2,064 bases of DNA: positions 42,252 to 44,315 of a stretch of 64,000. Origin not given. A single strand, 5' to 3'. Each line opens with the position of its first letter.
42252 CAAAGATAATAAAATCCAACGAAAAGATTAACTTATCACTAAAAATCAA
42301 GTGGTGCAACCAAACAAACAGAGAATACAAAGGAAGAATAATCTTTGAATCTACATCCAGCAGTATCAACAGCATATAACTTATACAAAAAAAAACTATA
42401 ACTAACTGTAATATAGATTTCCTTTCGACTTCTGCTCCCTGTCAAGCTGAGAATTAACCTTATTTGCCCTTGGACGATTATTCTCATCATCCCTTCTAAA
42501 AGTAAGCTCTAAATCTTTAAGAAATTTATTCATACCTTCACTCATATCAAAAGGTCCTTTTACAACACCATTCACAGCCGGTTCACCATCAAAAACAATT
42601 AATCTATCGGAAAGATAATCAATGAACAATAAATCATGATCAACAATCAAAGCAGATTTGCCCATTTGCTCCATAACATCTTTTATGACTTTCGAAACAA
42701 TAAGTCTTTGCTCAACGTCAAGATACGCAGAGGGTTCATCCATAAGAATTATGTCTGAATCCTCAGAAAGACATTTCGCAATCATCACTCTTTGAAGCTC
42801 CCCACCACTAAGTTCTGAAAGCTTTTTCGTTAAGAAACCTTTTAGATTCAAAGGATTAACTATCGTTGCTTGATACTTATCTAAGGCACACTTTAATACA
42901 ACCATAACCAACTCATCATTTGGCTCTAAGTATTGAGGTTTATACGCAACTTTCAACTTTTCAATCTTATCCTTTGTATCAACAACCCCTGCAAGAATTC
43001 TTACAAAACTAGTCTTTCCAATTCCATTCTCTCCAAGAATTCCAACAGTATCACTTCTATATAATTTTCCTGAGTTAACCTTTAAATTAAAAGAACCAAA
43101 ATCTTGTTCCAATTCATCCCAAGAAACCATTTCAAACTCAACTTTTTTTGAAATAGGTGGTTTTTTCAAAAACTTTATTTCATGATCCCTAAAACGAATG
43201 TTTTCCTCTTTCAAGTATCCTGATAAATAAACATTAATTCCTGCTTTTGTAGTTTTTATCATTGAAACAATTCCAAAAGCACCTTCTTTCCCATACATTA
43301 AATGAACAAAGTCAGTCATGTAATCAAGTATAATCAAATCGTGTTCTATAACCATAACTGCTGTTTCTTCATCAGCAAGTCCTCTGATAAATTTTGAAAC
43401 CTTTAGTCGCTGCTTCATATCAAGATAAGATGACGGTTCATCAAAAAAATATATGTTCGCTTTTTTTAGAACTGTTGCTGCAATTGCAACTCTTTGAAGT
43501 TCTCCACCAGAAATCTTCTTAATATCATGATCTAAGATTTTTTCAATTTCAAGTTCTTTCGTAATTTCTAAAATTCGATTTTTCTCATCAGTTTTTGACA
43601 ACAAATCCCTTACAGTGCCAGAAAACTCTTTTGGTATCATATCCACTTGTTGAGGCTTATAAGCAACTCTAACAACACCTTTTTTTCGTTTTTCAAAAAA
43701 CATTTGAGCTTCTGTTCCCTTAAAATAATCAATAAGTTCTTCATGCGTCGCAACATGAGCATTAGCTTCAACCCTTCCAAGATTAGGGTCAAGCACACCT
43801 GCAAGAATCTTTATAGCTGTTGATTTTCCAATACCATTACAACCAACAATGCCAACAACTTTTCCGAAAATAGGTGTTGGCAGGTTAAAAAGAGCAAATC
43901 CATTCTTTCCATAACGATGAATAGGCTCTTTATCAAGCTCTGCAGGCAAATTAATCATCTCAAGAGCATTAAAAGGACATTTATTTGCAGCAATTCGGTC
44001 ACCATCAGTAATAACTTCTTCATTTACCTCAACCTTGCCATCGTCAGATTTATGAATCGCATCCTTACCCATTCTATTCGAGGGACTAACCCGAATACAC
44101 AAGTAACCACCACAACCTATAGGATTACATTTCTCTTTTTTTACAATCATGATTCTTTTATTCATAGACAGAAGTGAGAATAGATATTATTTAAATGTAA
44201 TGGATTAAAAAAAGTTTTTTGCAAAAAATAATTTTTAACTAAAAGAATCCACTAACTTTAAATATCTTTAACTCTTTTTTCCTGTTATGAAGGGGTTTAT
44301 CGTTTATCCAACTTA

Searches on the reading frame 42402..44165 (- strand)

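Call 12: search_protein_families(library=pfam, proteins=[window:42402-44165:-])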
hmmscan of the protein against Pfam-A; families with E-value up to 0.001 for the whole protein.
window:42402-44165:- (587 aa): 6 families
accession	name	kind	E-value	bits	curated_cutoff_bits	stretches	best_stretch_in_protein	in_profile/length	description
PF00005.33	ABC_tran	-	1.1e-39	136.6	25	2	101-245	11-136/137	ABC transporter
PF02463.25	SMC_N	-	1.4e-10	41.5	40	1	100-289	23-211/220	RecF/RecN/SMC N terminal domain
PF13476.12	AAA_23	-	1.4e-06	29.5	27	0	102-224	20-126/201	AAA domain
PF13304.12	AAA_21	-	2.2e-06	28.4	27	0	104-127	2-25/304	AAA domain, putative AbiEii toxin, Type IV TA system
PF13175.12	AAA_15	-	6.2e-06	26.5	32.1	0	376-428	28-83/374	AAA ATPase domain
PF03193.22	RsgA_GTPase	-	0.00094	19.5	30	0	94-146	99-155/174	RsgA GTPase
